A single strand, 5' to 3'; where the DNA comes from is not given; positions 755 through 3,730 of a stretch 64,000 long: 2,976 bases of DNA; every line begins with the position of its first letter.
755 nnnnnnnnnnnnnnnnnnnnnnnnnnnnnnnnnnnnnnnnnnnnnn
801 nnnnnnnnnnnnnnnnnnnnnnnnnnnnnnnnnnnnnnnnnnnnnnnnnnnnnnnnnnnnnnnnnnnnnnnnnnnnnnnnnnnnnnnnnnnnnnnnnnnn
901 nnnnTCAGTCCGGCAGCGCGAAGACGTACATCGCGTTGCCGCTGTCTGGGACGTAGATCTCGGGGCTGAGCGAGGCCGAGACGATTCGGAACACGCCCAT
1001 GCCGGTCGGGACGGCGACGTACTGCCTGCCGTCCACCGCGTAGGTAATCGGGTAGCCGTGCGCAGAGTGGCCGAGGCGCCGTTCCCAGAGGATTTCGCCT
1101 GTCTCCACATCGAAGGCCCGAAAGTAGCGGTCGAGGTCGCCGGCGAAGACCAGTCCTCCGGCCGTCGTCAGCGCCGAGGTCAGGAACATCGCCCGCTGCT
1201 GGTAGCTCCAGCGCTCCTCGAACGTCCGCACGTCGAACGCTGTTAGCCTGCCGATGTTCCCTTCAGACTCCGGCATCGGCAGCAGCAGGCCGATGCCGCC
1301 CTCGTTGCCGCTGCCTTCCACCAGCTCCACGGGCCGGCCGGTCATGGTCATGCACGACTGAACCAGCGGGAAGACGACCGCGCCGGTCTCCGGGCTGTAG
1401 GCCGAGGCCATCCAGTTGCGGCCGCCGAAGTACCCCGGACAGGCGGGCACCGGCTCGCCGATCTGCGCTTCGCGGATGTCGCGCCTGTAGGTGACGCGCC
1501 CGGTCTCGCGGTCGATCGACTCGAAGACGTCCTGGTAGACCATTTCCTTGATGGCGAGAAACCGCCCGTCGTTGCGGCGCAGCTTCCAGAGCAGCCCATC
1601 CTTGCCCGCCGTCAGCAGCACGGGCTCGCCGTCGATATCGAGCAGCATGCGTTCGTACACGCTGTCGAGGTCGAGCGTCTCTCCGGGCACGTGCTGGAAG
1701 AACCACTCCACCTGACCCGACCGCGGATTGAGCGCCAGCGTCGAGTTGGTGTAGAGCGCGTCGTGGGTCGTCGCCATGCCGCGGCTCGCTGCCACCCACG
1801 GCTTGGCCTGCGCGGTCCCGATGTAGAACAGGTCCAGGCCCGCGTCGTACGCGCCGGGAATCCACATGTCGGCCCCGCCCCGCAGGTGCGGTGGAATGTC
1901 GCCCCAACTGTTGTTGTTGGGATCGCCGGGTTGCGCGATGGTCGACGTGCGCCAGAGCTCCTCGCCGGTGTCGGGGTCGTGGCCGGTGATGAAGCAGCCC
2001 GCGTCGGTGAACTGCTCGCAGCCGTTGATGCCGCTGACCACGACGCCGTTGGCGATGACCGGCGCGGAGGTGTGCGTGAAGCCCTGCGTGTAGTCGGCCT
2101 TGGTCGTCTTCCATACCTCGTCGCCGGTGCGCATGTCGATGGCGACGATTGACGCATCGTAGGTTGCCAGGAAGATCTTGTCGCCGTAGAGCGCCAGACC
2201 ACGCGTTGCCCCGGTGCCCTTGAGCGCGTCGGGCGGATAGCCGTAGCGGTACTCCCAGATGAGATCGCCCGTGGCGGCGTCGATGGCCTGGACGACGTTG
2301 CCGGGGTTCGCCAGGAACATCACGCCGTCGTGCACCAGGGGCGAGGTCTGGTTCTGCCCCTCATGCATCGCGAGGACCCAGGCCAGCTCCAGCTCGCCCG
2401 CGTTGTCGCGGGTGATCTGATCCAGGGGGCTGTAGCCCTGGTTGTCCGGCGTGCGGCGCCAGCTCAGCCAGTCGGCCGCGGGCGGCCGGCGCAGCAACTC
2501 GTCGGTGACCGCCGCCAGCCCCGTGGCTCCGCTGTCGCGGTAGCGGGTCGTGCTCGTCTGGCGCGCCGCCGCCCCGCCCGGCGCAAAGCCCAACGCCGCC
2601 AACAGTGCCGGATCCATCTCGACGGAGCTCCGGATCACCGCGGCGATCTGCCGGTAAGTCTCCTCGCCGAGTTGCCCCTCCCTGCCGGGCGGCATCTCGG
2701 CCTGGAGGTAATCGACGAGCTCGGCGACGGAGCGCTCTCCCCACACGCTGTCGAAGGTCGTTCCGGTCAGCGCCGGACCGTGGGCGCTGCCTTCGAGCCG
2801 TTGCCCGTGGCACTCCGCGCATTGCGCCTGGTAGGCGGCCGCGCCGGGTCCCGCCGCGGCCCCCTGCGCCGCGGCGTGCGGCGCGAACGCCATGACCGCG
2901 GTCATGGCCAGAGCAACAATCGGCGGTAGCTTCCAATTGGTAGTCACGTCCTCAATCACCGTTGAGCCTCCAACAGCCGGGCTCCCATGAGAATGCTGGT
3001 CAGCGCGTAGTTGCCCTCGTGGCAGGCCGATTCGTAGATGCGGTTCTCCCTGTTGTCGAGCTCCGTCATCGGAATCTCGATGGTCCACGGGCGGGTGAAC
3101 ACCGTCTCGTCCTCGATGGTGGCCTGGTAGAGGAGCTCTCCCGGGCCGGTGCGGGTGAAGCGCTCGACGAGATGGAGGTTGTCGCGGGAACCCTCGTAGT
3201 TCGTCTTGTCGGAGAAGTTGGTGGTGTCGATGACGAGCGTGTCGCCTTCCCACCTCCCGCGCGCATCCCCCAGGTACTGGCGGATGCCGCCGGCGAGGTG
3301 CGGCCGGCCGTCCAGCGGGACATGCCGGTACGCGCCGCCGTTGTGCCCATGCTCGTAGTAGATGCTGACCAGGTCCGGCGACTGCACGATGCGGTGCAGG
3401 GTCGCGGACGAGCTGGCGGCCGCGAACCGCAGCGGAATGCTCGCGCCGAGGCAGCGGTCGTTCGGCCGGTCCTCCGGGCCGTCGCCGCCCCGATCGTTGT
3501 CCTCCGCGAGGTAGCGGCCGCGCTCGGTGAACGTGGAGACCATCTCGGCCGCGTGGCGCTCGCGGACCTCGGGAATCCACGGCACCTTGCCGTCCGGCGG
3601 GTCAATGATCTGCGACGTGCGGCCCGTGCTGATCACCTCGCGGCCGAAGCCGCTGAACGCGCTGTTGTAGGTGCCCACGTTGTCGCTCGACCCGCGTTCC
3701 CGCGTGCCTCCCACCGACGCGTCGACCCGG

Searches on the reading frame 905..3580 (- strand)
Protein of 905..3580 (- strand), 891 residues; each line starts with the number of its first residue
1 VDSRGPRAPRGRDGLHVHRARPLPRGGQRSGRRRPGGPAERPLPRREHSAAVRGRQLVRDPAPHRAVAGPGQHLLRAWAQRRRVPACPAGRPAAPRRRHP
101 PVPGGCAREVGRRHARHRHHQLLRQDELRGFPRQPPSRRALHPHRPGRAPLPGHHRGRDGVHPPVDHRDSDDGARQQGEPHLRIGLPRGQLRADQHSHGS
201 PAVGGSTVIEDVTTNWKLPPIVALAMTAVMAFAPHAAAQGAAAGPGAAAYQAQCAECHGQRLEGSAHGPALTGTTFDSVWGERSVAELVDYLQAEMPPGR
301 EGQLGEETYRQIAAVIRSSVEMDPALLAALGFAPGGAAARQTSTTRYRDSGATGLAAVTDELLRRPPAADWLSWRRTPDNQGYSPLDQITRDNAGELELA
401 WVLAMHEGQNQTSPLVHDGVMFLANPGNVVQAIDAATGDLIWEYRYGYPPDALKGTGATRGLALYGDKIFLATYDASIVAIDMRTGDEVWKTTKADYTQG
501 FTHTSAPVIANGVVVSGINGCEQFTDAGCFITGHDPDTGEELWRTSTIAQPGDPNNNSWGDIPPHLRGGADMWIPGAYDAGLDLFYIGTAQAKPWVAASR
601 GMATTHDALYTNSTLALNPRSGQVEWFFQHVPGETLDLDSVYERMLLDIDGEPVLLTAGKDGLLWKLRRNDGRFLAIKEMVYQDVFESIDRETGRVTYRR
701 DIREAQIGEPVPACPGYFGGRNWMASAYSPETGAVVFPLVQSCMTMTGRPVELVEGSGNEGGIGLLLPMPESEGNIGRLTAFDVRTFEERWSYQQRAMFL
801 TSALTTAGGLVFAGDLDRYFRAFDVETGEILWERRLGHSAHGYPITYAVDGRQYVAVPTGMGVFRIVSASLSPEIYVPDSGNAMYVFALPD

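Call 22: search_protein_families(library=pfam, proteins=[window:905-3580:-], max_evalue=0.001)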
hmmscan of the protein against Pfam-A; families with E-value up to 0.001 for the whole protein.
window:905-3580:- (891 aa): 4 families
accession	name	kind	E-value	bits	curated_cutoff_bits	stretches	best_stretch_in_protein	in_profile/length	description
PF01011.28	PQQ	-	7.8e-62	210.2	26.7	2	371-675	1-335/595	Glucose/ethanol/alcohol dehydrogenase, beta-propeller domain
PF13360.13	PQQ_2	-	1e-23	84.7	27.6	3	400-515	56-174/233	Outer membrane protein assembly factor BamB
PF13570.13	Beta-prop_ACSF4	-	1.6e-11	44.7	133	1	777-857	71-152/329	Beta-alanine-activating enzyme, beta-propeller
PF13442.11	Cytochrome_CBB3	-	7.1e-10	39.5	27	1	242-314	2-66/68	Cytochrome C oxidase, cbb3-type, subunit III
